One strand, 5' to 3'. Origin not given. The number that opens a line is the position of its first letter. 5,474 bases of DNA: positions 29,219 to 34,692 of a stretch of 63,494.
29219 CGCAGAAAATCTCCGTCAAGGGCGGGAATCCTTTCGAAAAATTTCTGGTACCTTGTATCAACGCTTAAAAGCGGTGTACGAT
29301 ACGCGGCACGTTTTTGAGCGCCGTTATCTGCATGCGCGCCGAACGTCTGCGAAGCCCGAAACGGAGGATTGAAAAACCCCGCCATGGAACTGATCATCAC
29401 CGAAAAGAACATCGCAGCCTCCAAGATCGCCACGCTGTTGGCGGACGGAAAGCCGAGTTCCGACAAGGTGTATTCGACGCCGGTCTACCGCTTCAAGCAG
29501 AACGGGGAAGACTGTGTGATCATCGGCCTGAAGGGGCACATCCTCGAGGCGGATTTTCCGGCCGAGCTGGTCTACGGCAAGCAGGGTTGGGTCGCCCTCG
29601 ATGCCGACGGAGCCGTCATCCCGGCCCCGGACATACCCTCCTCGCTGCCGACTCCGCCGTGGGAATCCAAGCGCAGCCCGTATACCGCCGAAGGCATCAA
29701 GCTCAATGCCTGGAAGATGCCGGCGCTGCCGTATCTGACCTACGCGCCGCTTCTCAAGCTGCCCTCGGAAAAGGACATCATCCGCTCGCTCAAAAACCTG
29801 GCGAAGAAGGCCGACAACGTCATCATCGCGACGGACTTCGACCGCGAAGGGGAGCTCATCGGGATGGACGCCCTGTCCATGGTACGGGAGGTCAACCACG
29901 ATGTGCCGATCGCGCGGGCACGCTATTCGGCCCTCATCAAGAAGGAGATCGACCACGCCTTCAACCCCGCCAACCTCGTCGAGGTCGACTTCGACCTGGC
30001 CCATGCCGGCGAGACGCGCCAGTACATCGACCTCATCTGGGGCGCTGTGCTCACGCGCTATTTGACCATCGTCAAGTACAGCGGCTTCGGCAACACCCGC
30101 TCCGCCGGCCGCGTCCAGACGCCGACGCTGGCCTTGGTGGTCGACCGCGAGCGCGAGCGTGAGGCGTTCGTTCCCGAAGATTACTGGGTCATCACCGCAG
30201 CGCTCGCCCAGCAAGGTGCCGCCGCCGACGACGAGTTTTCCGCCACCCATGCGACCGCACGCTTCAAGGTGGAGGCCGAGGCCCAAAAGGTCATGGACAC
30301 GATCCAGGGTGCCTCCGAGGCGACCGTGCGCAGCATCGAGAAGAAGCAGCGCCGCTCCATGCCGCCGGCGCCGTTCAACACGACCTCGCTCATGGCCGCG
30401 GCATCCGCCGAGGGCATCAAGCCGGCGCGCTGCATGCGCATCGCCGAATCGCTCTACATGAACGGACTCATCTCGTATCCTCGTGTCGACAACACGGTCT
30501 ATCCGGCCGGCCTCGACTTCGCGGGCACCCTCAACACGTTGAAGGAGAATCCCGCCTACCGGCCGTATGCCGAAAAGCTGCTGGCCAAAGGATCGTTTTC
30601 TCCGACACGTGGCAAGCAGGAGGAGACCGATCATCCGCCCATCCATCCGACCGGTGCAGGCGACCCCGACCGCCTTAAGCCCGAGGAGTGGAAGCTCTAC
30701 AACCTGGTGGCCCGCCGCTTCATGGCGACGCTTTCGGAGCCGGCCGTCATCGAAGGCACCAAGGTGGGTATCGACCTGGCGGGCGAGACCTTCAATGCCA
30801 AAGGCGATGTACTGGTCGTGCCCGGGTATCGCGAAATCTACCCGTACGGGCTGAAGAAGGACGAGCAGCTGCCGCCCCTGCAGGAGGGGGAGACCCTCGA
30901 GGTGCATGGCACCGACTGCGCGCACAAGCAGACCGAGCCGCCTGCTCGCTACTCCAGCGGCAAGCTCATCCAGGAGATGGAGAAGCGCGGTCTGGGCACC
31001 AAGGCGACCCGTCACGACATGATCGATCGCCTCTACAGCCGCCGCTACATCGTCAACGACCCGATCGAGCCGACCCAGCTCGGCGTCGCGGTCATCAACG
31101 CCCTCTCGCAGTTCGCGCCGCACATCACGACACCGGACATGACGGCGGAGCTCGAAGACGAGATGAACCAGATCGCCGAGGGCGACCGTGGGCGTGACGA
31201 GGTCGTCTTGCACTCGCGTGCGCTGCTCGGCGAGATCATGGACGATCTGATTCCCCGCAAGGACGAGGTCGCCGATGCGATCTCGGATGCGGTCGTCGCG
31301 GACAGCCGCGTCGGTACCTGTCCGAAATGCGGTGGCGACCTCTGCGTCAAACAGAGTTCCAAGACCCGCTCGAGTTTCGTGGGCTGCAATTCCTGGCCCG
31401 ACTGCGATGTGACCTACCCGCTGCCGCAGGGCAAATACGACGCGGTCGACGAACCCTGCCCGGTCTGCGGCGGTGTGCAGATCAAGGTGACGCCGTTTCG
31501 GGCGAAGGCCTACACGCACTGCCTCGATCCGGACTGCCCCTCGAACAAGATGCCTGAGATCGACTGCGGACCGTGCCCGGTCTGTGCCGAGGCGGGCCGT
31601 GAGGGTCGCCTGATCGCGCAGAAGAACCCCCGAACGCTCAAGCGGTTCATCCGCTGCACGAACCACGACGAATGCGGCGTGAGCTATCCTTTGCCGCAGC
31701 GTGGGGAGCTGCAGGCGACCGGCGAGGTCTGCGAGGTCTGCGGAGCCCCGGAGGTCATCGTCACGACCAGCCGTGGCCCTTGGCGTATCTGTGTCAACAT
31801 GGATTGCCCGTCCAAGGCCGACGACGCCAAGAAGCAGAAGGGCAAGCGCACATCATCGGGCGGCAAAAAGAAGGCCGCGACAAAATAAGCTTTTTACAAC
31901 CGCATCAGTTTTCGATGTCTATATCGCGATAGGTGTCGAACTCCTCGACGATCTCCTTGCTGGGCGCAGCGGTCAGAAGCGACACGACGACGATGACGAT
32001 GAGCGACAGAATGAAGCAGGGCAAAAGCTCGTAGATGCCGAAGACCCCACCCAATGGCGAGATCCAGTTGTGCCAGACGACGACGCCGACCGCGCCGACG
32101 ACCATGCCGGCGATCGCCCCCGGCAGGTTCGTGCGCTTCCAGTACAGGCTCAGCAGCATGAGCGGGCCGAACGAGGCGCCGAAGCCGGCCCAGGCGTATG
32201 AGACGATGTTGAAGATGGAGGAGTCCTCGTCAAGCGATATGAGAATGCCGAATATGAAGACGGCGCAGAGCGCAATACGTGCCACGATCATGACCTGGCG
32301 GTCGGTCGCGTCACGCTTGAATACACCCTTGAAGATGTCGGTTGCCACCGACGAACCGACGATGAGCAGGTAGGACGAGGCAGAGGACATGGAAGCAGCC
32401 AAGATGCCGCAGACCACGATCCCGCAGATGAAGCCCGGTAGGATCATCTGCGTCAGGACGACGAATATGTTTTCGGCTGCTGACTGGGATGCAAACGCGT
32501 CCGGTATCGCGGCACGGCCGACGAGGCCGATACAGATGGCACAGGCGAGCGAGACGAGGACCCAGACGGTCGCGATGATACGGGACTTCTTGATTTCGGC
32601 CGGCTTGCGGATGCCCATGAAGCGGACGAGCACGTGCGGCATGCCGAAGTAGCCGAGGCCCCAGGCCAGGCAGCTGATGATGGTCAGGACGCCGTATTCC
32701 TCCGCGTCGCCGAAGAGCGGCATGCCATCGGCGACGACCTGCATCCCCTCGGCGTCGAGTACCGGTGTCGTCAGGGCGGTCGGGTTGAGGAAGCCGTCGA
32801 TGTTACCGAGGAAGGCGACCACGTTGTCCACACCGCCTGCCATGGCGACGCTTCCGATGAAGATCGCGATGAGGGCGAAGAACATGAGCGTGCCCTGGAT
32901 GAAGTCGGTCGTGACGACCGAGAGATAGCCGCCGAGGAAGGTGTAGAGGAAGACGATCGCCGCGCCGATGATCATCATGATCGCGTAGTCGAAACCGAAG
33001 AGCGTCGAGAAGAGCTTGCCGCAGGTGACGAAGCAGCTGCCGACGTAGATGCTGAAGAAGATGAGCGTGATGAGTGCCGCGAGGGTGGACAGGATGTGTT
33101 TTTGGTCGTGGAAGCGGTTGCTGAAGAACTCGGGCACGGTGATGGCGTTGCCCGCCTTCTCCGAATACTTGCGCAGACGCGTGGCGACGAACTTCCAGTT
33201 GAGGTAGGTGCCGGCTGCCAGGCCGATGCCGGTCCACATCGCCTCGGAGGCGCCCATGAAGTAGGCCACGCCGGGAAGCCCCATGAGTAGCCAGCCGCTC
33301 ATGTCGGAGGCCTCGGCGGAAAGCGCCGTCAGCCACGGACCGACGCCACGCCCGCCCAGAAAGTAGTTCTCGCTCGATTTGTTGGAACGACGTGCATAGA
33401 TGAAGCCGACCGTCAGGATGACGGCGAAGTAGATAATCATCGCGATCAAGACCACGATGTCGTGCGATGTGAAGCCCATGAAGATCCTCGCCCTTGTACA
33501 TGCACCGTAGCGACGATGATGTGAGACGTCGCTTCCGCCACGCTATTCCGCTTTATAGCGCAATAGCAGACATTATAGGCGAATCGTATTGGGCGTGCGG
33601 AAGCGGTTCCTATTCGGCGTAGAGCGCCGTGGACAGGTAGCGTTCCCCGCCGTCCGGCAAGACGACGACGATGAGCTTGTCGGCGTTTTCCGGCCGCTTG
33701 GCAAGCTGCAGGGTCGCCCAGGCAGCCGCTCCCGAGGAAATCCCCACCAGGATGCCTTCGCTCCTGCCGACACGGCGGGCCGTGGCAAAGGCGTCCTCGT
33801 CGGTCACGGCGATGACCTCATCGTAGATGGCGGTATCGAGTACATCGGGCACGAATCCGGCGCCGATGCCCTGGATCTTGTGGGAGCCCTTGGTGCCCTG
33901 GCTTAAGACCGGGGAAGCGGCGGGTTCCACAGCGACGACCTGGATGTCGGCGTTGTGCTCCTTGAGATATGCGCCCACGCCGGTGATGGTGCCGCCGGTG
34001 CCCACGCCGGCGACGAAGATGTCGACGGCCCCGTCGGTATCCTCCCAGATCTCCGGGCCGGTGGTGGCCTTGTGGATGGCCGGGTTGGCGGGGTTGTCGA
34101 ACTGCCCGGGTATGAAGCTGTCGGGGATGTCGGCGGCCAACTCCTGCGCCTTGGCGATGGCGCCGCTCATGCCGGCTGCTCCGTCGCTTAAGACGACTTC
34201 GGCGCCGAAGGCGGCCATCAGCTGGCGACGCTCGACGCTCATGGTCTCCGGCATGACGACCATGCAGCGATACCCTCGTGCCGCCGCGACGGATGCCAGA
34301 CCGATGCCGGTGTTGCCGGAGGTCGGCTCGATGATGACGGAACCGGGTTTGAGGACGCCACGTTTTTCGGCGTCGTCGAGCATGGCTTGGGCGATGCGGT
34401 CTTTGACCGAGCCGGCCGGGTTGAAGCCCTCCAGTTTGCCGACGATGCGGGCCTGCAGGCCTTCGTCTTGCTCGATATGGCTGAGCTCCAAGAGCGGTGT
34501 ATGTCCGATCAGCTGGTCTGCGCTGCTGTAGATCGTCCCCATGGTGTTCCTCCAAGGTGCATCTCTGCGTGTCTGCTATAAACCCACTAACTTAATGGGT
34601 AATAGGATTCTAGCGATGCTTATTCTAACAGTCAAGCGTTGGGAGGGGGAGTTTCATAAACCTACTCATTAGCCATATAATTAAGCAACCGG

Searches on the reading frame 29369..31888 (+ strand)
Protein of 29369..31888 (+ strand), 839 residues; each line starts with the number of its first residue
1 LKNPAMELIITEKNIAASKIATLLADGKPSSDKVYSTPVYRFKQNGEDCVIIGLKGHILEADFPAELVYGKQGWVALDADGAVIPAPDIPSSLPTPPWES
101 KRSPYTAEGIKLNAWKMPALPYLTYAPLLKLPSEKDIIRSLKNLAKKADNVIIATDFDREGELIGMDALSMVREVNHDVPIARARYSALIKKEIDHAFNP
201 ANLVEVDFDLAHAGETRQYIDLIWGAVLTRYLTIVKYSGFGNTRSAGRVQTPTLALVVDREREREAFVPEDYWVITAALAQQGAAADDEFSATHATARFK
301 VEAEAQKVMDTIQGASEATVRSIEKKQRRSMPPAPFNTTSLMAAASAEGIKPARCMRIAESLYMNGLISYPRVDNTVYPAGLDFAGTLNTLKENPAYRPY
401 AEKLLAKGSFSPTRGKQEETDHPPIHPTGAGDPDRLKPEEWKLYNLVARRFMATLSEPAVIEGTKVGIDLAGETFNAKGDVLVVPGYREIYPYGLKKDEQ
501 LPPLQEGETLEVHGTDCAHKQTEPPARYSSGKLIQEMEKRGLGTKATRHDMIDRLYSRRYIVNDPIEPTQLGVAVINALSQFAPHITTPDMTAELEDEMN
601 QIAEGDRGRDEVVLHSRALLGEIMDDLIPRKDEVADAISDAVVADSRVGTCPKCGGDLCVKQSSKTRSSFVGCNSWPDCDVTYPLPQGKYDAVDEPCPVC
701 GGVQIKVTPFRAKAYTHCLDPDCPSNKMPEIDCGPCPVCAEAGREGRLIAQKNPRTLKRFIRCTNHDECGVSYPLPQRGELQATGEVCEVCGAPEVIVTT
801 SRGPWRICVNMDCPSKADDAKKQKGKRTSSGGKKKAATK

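Call 54: search_protein_families(library=pfam, proteins=[window:29369-31888:+], max_evalue=0.00001)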
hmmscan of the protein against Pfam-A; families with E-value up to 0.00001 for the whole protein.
window:29369-31888:+ (839 aa): 3 families
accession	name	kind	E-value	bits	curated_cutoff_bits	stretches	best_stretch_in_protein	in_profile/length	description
PF01131.25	Topoisom_bac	-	7.5e-123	411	35.1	1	206-613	2-410/411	DNA topoisomerase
PF01751.28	Toprim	-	1.4e-13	51.3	23.1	1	7-185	1-92/96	Toprim domain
PF01396.24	Zn_ribbon_Top1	-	2.5e-11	43.6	32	1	648-687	1-38/39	Topoisomerase DNA binding C4 zinc finger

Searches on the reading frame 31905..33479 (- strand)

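Call 54: search_protein_families(library=pfam, proteins=[window:31905-33479:-], max_evalue=0.00001)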
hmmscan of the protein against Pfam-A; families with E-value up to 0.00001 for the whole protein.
window:31905-33479:- (524 aa): 1 family
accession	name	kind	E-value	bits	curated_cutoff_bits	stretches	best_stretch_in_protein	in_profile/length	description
PF00474.23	SSF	-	7.6e-82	275.8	22.8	1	39-462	1-406/406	Sodium:solute symporter family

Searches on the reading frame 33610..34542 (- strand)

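Call 54: search_protein_families(library=pfam, proteins=[window:33610-34542:-], max_evalue=0.00001)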
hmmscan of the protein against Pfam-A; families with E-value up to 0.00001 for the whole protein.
window:33610-34542:- (310 aa): 1 family
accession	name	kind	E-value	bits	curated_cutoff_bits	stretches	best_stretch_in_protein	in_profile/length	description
PF00291.31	PALP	-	7.5e-80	268.8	35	1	10-297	3-295/295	Pyridoxal-phosphate dependent enzyme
